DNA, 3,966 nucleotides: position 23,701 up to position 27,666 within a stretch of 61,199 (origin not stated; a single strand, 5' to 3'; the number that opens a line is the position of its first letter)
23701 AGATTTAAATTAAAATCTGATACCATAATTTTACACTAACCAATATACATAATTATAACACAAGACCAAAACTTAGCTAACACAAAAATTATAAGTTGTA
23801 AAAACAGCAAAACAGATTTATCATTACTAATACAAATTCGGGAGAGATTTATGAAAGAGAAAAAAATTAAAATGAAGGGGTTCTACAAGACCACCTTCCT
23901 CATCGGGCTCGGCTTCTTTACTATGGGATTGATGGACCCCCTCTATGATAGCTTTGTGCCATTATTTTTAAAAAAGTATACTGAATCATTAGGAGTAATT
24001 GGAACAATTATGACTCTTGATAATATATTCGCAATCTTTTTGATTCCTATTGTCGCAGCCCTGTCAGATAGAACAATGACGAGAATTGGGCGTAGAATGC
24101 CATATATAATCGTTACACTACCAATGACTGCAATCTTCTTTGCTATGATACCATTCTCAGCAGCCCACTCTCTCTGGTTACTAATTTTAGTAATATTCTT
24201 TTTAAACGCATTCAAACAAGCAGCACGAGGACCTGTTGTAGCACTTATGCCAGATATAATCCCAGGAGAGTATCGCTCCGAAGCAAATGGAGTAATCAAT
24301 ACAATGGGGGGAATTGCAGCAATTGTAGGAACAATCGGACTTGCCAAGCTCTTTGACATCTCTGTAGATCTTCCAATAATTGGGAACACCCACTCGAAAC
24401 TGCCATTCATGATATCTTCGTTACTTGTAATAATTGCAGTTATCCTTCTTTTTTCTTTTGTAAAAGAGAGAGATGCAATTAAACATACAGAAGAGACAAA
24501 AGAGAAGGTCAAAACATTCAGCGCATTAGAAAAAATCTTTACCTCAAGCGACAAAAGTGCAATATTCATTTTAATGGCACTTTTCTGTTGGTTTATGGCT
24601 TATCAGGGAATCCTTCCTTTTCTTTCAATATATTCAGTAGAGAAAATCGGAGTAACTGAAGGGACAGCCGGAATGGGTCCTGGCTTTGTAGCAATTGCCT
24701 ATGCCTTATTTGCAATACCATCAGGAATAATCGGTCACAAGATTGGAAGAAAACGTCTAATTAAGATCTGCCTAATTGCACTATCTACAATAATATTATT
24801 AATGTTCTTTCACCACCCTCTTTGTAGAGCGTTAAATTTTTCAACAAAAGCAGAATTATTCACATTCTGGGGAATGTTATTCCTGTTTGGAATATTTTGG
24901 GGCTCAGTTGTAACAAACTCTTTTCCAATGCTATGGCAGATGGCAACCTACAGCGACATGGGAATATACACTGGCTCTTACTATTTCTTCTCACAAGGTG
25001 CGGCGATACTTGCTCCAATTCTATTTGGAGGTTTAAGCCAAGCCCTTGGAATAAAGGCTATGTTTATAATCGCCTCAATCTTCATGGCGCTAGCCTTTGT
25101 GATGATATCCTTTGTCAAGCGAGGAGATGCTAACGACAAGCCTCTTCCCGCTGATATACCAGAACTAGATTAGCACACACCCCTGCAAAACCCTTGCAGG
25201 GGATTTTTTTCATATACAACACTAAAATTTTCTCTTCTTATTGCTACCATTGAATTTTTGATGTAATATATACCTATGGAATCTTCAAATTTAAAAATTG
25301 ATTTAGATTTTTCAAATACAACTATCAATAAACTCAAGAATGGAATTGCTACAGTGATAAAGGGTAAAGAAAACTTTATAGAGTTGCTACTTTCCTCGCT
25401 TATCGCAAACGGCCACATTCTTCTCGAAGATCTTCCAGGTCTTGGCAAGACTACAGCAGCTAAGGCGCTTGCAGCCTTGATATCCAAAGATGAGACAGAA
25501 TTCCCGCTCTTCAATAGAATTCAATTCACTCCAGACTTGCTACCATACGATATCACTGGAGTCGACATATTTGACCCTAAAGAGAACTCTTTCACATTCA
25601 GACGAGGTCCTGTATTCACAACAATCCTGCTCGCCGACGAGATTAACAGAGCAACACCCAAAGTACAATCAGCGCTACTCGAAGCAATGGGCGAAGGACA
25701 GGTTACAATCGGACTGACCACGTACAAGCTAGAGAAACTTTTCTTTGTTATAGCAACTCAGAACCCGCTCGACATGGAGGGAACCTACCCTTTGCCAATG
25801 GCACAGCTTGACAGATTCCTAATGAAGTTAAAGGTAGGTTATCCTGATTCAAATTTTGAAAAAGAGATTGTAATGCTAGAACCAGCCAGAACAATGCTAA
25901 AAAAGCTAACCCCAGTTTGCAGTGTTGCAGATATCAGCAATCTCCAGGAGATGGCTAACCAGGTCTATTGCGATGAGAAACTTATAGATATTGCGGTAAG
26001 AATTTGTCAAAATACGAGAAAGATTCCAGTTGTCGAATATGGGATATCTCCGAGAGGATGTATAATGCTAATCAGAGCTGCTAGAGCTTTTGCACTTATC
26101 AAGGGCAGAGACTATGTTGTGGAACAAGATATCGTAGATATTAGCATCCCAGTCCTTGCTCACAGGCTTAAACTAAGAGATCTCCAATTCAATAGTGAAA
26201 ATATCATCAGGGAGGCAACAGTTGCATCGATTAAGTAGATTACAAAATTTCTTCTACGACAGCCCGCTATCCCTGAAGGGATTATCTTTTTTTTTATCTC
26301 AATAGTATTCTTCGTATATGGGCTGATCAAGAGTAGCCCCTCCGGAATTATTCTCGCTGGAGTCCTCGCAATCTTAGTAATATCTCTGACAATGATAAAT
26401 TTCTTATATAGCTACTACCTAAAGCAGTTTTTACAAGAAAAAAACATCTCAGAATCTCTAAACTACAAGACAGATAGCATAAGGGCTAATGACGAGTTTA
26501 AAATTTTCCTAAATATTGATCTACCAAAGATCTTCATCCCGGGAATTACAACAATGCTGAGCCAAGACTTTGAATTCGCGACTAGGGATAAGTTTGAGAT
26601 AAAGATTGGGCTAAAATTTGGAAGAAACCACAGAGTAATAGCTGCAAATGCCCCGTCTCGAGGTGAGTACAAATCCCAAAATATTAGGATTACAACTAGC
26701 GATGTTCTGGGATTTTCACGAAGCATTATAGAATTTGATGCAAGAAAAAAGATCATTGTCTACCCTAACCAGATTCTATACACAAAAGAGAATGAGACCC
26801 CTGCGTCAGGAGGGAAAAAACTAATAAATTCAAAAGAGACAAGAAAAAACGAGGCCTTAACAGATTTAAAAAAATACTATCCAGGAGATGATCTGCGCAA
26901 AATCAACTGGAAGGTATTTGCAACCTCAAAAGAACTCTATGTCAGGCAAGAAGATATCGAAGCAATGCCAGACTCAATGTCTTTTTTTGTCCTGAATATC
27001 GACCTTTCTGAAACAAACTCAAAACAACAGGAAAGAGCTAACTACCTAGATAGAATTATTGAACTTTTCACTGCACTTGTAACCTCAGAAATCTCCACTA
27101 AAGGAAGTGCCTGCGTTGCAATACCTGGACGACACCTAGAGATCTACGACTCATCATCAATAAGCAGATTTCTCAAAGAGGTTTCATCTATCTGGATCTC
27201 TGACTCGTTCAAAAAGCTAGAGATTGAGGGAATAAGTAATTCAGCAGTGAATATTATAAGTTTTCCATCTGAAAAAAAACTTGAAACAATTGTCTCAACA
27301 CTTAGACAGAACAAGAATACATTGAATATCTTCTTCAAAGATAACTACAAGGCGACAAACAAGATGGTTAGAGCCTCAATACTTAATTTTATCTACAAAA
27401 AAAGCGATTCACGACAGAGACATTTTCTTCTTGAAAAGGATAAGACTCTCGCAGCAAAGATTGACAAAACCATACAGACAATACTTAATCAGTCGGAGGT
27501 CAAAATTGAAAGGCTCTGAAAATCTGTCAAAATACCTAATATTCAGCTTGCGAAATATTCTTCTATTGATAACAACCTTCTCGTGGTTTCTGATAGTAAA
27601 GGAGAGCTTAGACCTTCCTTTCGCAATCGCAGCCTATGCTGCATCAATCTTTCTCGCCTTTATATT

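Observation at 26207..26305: DUF58 gene of the second MoxR module joins its SD/TTG start and TM-coding N-terminus only through a -1 shift in a T9 run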

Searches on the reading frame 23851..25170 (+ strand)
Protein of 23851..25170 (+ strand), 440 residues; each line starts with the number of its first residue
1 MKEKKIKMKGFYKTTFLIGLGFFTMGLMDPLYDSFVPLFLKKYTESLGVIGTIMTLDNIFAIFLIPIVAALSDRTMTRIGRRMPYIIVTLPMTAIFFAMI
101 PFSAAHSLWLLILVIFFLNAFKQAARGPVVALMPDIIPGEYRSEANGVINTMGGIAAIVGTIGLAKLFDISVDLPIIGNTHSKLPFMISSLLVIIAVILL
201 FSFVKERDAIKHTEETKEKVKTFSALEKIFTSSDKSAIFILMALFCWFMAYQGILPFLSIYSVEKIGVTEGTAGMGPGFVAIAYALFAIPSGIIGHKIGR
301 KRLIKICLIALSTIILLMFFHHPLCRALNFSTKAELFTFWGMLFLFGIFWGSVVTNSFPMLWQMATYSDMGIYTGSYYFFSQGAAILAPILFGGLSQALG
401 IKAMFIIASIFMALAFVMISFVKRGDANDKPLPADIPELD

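Call 41: search_protein_families(library=pfam, proteins=[window:23851-25170:+], max_evalue=0.001)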
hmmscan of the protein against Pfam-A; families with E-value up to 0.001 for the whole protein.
window:23851-25170:+ (440 aa): 2 families
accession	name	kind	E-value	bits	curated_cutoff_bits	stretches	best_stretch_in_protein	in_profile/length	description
PF07690.21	MFS_1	-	5.4e-45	154.2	33.4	2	19-359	2-317/347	Major Facilitator Superfamily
PF13347.12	MFS_2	-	4e-20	72.2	27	1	18-368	2-346/427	MFS/sugar transport protein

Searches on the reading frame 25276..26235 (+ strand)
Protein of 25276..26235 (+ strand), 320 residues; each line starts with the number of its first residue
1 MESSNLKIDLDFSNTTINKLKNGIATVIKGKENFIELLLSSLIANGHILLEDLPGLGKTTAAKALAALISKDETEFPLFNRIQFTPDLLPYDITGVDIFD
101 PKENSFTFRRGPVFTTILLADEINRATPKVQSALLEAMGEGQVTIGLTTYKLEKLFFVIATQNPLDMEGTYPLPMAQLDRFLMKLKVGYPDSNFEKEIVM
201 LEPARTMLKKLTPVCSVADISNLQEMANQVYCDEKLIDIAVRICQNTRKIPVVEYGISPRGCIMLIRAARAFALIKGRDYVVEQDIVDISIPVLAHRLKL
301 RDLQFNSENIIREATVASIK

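Call 28: find_homologous_proteins(query=window:25276-26235:+, max_evalue=1e-60)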
Query window:25276-26235:+ (320 aa): 7368 proteins with E <= 1e-60 among 8000 candidates; the best 120 are listed.
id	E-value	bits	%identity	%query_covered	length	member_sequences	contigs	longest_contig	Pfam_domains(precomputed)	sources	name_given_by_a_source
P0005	1.5e-204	696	100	100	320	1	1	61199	PF20030.6,PF07724.21,PF07726.18,PF17863.8,PF07728.21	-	-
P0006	1.6e-159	548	77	96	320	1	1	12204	PF20030.6,PF07726.18,PF17863.8,PF05496.19,PF07728.21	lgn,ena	-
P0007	1.4e-130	453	62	99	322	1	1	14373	PF07726.18,PF17863.8,PF07728.21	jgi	jgi:MoxR-like ATPase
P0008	2.7e-124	432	47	83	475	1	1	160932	PF20030.6,PF00692.25,PF00158.33,PF07724.21,PF07726.18,PF00493.30,PF00004.36,PF17863.8,PF05496.19,PF07728.21,PF01078.28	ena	-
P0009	6.4e-110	385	58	95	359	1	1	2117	PF20030.6,PF07726.18,PF17863.8,PF07728.21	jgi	jgi:MoxR-like ATPase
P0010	1.3e-109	384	56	97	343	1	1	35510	PF20030.6,PF07726.18,PF17863.8,PF07728.21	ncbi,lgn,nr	ncbi:MAG: AAA family ATPase [Spirochaetales bacterium]|nr:AAA family ATPase [Spirochaetales bacteriu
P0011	1.6e-109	384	55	98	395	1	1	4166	PF20030.6,PF07726.18,PF17863.8,PF07728.21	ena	-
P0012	4.0e-109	382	59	94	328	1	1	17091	PF20030.6,PF07726.18,PF17863.8,PF07728.21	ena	-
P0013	5.4e-109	382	59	94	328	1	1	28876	PF20030.6,PF07726.18,PF17863.8,PF07728.21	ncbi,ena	-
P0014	5.6e-109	382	59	94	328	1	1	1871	PF20030.6,PF07726.18,PF17863.8,PF07728.21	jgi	jgi:MoxR-like ATPase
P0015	7.6e-109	382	58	94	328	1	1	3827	PF20030.6,PF07726.18,PF17863.8,PF07728.21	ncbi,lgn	-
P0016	1.2e-108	381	58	94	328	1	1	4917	PF20030.6,PF07726.18,PF17863.8,PF07728.21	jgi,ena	-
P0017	1.6e-108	381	54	94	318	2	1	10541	PF07726.18,PF17863.8,PF07728.21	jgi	jgi:MoxR-like ATPase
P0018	1.9e-108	380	56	97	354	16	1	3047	PF20030.6,PF07726.18,PF17863.8,PF07728.21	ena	-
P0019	2.0e-108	380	55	99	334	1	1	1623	PF20030.6,PF07726.18,PF17863.8,PF07728.21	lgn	-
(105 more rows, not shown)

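Call 29: find_encoding_contigs(protein=P0008, flank=7000, max_places=3)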
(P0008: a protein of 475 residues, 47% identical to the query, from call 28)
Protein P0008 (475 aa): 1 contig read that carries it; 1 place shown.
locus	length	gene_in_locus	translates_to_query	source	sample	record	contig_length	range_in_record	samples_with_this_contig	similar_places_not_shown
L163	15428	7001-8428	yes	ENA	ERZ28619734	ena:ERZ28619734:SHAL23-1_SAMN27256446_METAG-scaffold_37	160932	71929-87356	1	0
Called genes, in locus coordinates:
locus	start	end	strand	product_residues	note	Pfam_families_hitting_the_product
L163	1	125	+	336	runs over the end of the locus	PF14057:GGGtGRT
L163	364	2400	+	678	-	PF01839:FG-GAP (faint), PF21348:RGL11_C (faint)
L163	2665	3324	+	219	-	PF09515:Thia_YuaJ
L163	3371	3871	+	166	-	PF03449:GreA_GreB_N, PF01272:GreA_GreB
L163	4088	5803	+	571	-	PF00580:UvrD-helicase, PF13245:AAA_19, PF01443:Viral_helicase1 (faint), PF13087:AAA_12 (faint), PF13361:UvrD_C, PF13538:UvrD_C_2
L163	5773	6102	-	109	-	PF06949:DUF1292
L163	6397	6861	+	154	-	PF13404:HTH_AsnC-type, PF13412:HTH_24, PF01037:AsnC_trans_reg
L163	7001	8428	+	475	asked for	PF00158:Sigma54_activat (faint), PF20030:bpMoxR, PF00004:AAA (weak), PF07726:AAA_3, PF07728:AAA_5, PF07726:AAA_3, PF07728:AAA_5, PF17863:AAA_lid_2, +5 more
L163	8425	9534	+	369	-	PF01882:DUF58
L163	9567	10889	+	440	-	-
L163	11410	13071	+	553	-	PF00682:HMGL-like, PF22615:IPMS_D2, PF08502:LeuA_dimer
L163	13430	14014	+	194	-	PF02545:Maf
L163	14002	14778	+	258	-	PF00702:Hydrolase (weak), PF05116:S6PP (faint), PF08282:Hydrolase_3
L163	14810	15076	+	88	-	-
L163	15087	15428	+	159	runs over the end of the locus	PF02590:SPOUT_MTase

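Call 41: search_protein_families(library=pfam, proteins=[window:25276-26235:+], max_evalue=0.001)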
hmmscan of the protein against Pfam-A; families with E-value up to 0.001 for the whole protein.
window:25276-26235:+ (320 aa): 7 families
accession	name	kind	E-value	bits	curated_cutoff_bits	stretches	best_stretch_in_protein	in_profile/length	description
PF07726.17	AAA_3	-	9.5e-58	194.2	27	1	47-183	1-131/131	ATPase family associated with various cellular activities (AAA)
PF17863.7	AAA_lid_2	-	8.1e-20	70.8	22.7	1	247-308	3-64/74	AAA lid domain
PF20030.5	bpMoxR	-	1.4e-08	34.5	27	1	18-194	4-173/205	MoxR domain in the MoxR-vWA-beta-propeller ternary systems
PF07728.20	AAA_5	-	7.9e-07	29.6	22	1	48-181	2-139/139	AAA domain (dynein-related subfamily)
PF07724.20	AAA_2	-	5.9e-06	26.9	27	1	46-158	4-120/166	AAA domain (Cdc48 subfamily)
PF00004.35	AAA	-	0.00016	22.6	21.2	1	53-167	6-114/131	ATPase family associated with various cellular activities (AAA)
PF05496.18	RuvB_N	-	0.00058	20.1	27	0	45-68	33-56/159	Holliday junction DNA helicase RuvB P-loop domain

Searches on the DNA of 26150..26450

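Call 47: search_rna_families(source=window, start=26150, end=26450, threshold=evalue, max_evalue=10)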
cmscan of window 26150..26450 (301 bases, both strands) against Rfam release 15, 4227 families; matches with E-value up to 10: 3.
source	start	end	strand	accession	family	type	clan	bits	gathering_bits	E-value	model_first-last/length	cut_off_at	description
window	26376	26430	-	RF03476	mir-7360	Gene; miRNA;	-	14.7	47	6.5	1-59/59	no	mir-7360 microRNA precursor family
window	26397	26450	+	RF02933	ARRPOF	Gene; sRNA;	-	11.1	127.2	1.9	1-54/256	3'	ARRPOF RNA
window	26186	26299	-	RF04223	MIR2619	Gene; miRNA;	-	10.4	113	6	45-158/202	no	MIR2619 microRNA precursor family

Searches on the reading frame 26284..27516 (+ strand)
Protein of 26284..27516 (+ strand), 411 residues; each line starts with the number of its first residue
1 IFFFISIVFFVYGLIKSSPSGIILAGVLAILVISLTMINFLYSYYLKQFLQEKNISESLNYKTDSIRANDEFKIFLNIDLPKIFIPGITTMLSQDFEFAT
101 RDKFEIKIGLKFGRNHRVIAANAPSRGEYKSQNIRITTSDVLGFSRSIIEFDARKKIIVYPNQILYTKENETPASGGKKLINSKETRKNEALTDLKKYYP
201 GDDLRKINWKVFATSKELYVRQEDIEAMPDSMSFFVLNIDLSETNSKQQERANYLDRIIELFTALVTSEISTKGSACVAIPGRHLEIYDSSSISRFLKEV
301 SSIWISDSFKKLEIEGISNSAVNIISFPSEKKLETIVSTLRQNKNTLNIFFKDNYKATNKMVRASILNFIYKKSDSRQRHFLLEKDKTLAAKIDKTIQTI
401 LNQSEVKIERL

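Call 39: search_protein_representatives(protein=window:26284-27516:+)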
Query: 411 residues. Proteins with E-value up to 0.001 (for the whole library): 593; up to 1e-10: 88; up to 1e-30: 4. The best 150 are listed.
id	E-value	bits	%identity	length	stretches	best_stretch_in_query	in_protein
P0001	3.8e-237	802.7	100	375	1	37-411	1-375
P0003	3.9e-95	335.4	41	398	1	15-410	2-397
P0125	1.8e-33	132.5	30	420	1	2-357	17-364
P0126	3.3e-33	131.7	28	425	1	2-340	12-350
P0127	2.2e-30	122.4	23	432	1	4-380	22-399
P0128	1.8e-29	119.3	25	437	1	1-387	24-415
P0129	2.9e-29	118.7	27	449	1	2-374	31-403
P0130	3.9e-29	118.2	26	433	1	1-339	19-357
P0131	5.3e-29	117.8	27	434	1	5-353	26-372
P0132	9.9e-28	113.6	24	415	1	36-359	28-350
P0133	2.1e-27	112.5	26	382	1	39-382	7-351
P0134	5.3e-27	111.2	26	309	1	1-283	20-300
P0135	7.0e-27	110.8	24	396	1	26-381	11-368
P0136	1.2e-26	110.1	26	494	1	2-352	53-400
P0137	1.6e-26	109.7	24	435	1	2-385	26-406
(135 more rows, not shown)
